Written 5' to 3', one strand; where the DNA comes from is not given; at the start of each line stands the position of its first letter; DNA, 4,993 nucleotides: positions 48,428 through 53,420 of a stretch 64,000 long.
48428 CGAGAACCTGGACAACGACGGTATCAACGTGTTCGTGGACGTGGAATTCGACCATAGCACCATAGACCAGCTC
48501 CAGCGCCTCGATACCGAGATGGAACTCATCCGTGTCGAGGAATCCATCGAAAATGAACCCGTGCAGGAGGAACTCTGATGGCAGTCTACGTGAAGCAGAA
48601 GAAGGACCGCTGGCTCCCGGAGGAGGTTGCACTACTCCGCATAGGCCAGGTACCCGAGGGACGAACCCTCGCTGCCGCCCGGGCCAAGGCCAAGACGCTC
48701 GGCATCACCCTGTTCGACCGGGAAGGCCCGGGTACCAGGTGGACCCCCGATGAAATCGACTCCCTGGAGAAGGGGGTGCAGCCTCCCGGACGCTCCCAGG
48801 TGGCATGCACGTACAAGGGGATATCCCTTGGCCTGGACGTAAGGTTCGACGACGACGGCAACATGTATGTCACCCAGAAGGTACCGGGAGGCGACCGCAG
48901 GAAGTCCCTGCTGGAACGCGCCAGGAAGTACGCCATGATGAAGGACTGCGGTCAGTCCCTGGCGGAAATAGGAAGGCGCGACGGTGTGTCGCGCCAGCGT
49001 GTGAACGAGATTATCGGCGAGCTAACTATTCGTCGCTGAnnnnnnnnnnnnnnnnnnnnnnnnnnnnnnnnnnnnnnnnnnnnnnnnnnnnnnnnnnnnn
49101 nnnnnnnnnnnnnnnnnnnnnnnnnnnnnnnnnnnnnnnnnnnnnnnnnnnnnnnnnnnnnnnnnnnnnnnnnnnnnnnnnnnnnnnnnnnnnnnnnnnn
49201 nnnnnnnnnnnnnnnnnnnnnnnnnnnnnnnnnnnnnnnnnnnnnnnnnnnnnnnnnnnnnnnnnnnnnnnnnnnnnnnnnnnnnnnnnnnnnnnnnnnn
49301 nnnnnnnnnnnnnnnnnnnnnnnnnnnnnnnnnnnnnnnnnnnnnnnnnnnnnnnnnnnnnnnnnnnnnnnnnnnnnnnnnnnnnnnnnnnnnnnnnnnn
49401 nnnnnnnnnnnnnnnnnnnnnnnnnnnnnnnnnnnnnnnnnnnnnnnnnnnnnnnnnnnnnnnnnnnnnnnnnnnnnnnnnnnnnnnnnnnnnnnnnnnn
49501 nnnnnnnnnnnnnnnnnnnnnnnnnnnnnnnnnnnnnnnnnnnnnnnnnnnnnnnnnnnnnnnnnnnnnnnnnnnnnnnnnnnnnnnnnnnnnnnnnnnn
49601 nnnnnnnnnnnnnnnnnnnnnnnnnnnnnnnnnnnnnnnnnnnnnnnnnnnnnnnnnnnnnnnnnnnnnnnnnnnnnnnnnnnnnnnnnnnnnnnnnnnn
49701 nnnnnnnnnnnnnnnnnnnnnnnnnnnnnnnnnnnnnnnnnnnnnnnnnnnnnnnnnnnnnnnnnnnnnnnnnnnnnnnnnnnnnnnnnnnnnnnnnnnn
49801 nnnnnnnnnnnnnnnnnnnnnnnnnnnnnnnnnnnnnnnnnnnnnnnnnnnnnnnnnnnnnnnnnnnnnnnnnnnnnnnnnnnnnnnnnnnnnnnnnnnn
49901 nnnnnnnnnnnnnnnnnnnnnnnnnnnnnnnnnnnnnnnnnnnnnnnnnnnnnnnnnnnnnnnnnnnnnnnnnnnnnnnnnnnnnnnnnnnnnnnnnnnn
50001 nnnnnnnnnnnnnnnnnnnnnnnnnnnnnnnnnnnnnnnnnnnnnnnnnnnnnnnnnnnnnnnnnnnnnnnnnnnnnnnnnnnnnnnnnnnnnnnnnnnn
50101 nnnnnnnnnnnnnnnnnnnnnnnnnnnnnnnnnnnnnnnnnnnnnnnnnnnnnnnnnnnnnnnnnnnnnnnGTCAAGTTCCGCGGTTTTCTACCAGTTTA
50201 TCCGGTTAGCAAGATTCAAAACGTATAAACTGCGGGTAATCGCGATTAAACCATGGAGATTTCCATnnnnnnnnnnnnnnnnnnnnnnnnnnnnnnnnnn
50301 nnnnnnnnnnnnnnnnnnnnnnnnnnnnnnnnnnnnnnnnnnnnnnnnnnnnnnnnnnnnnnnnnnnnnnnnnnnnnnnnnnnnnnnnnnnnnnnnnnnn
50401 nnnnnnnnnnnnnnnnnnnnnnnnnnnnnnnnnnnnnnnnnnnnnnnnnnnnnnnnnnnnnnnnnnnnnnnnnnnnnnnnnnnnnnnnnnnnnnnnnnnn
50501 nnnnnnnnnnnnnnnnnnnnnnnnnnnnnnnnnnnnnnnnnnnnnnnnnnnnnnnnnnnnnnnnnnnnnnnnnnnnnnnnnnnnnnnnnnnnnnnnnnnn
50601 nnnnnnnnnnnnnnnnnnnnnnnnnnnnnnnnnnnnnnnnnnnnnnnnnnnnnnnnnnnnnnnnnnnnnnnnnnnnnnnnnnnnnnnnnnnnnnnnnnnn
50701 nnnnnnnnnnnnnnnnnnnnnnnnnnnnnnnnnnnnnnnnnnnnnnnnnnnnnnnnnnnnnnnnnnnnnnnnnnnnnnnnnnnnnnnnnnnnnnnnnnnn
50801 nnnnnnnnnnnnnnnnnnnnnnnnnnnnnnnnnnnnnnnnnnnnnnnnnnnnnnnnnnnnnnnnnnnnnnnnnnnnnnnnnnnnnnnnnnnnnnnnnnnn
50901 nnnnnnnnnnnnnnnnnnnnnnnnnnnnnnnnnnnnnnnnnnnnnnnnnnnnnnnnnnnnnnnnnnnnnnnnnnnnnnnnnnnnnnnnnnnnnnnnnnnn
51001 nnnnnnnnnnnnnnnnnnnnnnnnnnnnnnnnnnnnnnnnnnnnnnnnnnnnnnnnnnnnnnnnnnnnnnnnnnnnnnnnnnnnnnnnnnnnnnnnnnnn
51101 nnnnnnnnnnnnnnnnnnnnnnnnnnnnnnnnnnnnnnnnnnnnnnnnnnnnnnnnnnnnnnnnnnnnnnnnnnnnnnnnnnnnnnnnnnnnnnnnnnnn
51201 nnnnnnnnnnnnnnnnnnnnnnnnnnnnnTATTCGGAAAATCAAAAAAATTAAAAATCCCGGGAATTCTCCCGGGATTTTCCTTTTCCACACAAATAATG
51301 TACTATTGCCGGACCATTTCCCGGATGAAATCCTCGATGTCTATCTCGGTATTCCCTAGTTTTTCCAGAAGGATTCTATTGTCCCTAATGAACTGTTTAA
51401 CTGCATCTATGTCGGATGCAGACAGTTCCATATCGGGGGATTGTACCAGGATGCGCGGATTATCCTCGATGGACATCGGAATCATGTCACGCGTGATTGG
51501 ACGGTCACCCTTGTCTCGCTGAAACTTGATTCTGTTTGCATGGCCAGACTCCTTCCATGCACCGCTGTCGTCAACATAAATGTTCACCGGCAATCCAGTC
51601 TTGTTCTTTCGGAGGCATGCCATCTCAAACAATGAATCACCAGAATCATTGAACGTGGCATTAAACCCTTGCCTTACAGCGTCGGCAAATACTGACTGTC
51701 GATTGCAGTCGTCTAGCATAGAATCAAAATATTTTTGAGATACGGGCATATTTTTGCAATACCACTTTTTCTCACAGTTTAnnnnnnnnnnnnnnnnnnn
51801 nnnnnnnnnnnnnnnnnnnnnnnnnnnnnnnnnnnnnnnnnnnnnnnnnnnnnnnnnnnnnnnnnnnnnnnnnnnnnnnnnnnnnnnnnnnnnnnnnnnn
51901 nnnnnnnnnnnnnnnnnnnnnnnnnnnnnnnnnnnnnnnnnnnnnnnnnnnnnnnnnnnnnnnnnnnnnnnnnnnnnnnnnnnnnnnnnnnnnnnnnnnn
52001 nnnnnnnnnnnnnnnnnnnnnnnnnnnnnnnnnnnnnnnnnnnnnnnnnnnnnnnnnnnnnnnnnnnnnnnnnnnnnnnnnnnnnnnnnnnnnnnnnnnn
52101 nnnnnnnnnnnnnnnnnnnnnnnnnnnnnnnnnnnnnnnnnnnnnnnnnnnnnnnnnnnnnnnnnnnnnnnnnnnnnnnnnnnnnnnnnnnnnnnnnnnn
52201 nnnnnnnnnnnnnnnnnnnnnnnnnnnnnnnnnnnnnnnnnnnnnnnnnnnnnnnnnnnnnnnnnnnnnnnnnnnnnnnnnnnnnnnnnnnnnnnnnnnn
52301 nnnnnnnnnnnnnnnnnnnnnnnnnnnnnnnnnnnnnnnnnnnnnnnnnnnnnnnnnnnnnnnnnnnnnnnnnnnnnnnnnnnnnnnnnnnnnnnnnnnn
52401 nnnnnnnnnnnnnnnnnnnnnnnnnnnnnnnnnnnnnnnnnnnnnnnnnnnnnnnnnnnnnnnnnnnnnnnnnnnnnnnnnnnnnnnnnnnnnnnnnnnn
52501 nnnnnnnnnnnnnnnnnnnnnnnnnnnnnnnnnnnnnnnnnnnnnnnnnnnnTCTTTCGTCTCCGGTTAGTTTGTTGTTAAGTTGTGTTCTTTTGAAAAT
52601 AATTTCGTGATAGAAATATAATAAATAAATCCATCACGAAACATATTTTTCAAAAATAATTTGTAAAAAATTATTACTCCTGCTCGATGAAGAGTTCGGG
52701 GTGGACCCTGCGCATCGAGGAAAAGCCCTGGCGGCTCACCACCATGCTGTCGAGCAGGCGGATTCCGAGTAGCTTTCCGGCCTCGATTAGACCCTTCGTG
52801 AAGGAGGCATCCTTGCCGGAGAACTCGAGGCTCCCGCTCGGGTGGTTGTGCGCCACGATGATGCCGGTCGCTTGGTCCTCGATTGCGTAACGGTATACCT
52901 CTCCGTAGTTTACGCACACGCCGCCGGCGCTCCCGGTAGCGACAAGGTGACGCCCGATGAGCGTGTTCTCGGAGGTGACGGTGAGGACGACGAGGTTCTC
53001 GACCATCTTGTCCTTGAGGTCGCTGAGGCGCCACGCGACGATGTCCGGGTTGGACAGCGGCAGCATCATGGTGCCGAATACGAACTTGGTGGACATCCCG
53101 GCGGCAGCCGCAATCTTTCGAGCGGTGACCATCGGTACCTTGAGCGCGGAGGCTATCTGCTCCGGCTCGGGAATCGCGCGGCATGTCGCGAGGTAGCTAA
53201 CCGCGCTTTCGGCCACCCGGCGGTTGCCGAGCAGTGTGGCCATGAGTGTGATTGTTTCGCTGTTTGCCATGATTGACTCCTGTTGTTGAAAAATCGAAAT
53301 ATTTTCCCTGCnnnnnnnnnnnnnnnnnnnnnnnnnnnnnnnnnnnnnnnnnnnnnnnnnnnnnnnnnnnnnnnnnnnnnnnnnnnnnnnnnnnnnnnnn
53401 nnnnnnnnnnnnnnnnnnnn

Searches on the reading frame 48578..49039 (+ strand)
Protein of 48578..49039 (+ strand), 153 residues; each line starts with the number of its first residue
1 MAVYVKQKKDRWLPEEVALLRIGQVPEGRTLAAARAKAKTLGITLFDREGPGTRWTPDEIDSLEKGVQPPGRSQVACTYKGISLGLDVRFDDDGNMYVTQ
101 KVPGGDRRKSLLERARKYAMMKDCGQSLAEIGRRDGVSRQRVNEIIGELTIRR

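Call 43: search_protein_families(library=pfam, proteins=[window:48578-49039:+], max_evalue=0.01)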
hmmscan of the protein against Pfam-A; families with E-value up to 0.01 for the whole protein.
window:48578-49039:+ (153 aa): 1 family
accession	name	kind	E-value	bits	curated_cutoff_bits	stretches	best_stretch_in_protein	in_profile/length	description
PF04545.22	Sigma70_r4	-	0.0041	17.1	24.1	1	123-146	18-41/50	Sigma-70, region 4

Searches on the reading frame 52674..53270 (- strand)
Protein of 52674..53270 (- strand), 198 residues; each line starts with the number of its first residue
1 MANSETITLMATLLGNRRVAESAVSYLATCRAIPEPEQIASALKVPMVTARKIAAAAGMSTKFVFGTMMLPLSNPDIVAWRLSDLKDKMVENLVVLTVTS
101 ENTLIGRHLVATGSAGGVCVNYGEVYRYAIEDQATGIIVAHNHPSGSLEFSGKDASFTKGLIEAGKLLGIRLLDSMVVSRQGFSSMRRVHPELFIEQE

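Call 43: search_protein_families(library=pfam, proteins=[window:52674-53270:-], max_evalue=0.01)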
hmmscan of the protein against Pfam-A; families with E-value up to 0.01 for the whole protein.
window:52674-53270:- (198 aa): 1 family
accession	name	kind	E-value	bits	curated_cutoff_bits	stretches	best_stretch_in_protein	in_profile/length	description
PF04002.20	RadC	-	5.1e-28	97.9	22.1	1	80-188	10-118/121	RadC-like JAB domain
